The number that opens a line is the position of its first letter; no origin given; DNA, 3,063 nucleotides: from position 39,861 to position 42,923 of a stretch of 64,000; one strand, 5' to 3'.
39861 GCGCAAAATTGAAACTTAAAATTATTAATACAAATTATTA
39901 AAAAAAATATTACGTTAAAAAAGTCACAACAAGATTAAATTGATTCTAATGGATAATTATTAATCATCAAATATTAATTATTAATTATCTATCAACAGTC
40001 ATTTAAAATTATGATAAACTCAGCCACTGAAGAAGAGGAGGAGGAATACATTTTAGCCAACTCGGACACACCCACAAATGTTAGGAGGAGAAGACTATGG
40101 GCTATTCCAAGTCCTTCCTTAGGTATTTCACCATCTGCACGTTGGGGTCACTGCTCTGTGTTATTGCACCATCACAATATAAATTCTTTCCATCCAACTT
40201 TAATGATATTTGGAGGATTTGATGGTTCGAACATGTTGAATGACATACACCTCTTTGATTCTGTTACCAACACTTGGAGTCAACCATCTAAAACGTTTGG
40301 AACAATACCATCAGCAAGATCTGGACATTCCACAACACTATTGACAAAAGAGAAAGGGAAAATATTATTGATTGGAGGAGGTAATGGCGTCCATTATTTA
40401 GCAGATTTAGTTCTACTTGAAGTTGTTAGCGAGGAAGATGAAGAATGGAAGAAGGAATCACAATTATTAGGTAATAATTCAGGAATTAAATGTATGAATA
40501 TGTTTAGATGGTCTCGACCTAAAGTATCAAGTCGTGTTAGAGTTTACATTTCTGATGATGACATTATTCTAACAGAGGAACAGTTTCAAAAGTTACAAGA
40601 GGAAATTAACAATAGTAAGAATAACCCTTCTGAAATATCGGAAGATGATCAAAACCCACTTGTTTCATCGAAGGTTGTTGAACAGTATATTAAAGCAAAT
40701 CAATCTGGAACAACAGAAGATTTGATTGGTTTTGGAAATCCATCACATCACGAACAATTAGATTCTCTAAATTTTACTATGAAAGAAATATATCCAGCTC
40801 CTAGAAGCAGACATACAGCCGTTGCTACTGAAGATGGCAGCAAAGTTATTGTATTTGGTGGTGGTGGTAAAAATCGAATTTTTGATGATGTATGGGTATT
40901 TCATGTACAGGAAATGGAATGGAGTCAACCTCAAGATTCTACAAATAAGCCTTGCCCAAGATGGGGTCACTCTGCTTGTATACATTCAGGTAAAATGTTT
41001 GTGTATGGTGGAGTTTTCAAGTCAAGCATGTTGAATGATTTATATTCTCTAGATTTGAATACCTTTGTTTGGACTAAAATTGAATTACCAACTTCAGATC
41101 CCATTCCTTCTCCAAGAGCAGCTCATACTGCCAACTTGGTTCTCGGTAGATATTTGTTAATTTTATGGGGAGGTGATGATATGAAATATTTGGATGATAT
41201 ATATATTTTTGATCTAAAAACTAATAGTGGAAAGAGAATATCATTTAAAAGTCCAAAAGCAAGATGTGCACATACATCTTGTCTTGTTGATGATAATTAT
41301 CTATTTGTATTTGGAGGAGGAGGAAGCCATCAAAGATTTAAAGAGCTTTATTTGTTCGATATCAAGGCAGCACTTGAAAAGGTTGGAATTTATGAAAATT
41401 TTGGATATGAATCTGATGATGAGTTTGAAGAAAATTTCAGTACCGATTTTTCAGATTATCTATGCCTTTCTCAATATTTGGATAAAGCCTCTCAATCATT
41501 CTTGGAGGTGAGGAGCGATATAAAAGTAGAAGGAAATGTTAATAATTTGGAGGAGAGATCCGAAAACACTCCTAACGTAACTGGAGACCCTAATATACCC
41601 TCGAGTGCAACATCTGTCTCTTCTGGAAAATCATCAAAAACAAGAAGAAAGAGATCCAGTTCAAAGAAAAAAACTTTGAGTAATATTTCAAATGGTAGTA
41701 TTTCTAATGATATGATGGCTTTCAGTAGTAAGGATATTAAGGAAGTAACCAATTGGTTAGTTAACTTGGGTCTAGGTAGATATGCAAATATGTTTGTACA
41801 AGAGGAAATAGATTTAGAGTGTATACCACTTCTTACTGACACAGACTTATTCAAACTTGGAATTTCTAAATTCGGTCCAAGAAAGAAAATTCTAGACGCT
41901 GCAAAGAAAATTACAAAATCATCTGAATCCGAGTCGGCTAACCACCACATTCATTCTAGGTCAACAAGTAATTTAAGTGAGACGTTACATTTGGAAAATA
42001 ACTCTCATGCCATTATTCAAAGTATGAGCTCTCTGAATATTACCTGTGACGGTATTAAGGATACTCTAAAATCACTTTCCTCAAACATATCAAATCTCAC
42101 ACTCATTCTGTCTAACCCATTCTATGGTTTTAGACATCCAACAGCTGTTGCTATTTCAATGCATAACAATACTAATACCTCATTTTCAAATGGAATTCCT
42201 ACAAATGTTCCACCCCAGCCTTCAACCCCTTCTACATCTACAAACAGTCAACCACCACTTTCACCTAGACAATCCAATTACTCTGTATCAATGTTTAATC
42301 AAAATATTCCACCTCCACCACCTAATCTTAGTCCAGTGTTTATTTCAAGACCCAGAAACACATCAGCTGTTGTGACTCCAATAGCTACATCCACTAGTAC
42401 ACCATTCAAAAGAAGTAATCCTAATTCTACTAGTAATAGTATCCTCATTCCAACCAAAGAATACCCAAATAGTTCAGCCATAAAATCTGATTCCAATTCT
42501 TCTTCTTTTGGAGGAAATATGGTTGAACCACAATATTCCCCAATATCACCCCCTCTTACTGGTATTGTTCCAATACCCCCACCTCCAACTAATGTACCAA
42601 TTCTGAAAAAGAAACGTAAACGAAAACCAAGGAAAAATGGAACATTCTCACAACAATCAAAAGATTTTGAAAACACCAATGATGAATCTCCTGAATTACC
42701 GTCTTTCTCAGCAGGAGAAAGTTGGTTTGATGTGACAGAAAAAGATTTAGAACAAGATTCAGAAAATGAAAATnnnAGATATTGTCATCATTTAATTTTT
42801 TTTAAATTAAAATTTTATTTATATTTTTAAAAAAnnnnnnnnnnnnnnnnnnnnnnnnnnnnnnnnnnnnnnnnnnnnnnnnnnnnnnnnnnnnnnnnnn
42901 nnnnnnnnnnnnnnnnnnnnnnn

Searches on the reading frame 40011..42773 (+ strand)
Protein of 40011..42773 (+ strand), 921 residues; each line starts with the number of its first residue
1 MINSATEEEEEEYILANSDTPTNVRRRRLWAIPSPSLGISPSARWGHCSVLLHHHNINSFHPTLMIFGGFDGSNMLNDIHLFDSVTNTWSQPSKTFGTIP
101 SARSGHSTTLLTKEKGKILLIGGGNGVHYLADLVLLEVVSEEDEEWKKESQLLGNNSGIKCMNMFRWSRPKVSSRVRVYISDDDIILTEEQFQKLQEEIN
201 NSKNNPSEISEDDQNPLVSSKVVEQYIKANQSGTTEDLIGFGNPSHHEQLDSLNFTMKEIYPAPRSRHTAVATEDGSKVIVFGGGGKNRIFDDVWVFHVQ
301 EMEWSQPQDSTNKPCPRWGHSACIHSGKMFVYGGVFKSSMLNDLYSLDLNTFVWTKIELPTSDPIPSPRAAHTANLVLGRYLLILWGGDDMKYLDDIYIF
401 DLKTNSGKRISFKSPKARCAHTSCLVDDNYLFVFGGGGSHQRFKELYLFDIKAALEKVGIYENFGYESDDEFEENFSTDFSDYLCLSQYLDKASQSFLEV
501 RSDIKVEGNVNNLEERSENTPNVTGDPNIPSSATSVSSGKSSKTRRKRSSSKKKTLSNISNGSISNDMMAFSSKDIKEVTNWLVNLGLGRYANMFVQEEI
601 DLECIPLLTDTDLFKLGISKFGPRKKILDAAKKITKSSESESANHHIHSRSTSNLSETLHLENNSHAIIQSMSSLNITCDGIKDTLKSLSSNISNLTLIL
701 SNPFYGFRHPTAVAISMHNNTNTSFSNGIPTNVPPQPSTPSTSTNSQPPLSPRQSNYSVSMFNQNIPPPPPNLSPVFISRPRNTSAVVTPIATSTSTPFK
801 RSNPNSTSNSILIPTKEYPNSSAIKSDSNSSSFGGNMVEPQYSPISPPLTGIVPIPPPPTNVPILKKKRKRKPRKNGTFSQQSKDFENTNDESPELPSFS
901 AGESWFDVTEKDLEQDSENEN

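Call 8: list_cluster_members(proteins=[window:40011-42773:+, window:35281-39810:-, window:4079-5812:+, window:7992-8996:-, window:10016-11194:+, window:18009-19517:+, window:23007-24866:+, window:24993-26435:+, window:1154-1993:-, window:34209-34889:+])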
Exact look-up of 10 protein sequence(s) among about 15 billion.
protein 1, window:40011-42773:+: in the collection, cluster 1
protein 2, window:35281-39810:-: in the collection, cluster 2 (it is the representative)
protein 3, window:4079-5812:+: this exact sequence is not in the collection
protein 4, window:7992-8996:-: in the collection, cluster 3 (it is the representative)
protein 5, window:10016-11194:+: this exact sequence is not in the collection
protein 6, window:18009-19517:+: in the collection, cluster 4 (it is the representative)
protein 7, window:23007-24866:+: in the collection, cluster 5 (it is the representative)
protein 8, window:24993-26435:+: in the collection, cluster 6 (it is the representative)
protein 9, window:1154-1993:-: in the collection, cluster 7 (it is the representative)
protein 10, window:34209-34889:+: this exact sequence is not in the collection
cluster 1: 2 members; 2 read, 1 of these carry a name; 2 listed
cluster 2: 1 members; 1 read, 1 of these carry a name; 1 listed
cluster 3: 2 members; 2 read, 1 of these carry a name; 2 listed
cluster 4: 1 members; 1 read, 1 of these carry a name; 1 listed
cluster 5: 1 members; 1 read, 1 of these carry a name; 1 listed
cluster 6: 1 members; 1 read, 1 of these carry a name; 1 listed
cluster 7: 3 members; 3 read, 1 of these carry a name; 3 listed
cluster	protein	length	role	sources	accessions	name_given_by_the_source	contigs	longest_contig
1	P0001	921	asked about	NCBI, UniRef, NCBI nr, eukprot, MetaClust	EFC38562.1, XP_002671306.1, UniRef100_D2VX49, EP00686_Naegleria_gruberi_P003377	predicted protein [Naegleria gruberi] | Predicted protein n=1 Tax=Naegleria gruberi TaxID=5762 RepID=D2VX49_NAEGR | uncharacterized protein NAEGRDRAFT_73618 [Naegleria gruberi]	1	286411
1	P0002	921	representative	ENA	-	-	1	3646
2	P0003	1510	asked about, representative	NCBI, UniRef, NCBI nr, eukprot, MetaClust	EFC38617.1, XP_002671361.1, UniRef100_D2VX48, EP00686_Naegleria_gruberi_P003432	predicted protein [Naegleria gruberi] | Predicted protein n=1 Tax=Naegleria gruberi TaxID=5762 RepID=D2VX48_NAEGR | uncharacterized protein NAEGRDRAFT_73617 [Naegleria gruberi]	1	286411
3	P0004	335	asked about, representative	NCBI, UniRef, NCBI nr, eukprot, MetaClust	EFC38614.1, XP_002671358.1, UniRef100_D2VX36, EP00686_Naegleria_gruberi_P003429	hypothetical protein NAEGRDRAFT_52938 [Naegleria gruberi] | Centrosomal protein 43 n=1 Tax=Naegleria gruberi TaxID=5762 RepID=D2VX36_NAEGR | uncharacterized protein NAEGRDRAFT_52938 [Naegleria gruberi]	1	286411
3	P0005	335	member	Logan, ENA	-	-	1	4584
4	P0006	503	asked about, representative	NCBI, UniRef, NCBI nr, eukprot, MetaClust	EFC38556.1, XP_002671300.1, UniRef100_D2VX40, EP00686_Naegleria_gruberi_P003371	predicted protein [Naegleria gruberi] | Predicted protein n=1 Tax=Naegleria gruberi TaxID=5762 RepID=D2VX40_NAEGR | uncharacterized protein NAEGRDRAFT_81553 [Naegleria gruberi]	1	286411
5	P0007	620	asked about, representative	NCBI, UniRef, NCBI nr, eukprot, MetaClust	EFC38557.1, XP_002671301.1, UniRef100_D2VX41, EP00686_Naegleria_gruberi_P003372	predicted protein [Naegleria gruberi] | Predicted protein n=1 Tax=Naegleria gruberi TaxID=5762 RepID=D2VX41_NAEGR | uncharacterized protein NAEGRDRAFT_73610 [Naegleria gruberi]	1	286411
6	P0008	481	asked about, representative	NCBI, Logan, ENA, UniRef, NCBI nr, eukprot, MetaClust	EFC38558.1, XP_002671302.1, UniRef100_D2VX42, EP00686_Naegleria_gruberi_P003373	predicted protein [Naegleria gruberi] | Predicted protein n=1 Tax=Naegleria gruberi TaxID=5762 RepID=D2VX42_NAEGR | uncharacterized protein NAEGRDRAFT_73611 [Naegleria gruberi]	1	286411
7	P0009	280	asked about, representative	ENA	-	-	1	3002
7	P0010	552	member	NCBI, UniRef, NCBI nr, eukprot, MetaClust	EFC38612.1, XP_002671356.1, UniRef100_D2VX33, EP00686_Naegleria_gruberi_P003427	predicted protein [Naegleria gruberi] | Predicted protein n=1 Tax=Naegleria gruberi TaxID=5762 RepID=D2VX33_NAEGR | uncharacterized protein NAEGRDRAFT_73601 [Naegleria gruberi]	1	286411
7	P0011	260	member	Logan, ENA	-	-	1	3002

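Call 96: search_protein_families(library=pfam, proteins=[window:40011-42773:+], max_evalue=0.00001)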
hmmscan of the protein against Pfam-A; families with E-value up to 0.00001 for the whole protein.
window:40011-42773:+ (921 aa): 12 families
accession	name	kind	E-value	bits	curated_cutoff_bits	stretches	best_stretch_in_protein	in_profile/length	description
PF24681.1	Kelch_KLHDC2_KLHL20_DRC7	-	4.5e-73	245.6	50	3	255-405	41-189/221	KLHDC2/KLHL20/DRC7 Kelch-repeats domain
PF13418.12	Kelch_4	-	7.9e-40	135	21.6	2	264-306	1-43/49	Galactose oxidase, central domain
PF24981.1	Beta-prop_ATRN-LZTR1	-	1.6e-38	133.1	50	3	292-452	15-188/289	Attractin/LZTR1 beta-propeller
PF13854.13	Kelch_HCF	-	1.2e-34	120.5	113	3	258-336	178-259/345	Host cell factor, Kelch-repeats domain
PF13415.12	Kelch_3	-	8.7e-32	109.1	22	1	64-110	4-47/48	Galactose oxidase, central domain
PF01344.31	Kelch_1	-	3e-28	97.4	20.1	0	58-91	8-41/46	Kelch motif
PF13964.12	Kelch_6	-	5.7e-23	80.5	25.3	0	417-452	1-36/50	Kelch motif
PF00536.37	SAM_1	-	3.1e-16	59.9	23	1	577-633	6-62/64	SAM domain (Sterile alpha motif)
PF07646.21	Kelch_2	-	1.4e-13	50.5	21.3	0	317-357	2-44/48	Kelch motif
PF07647.24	SAM_2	-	2.6e-13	50.4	20.5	1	573-633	3-64/66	SAM domain (Sterile alpha motif)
PF24996.1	NANM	-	2.8e-13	49.9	45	0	266-338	53-128/350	N-acetylneuraminate epimerase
PF25210.1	Kelch_FKB95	-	7.2e-06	26.2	70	0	262-432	31-184/268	FKB95, Kelch-repeats domain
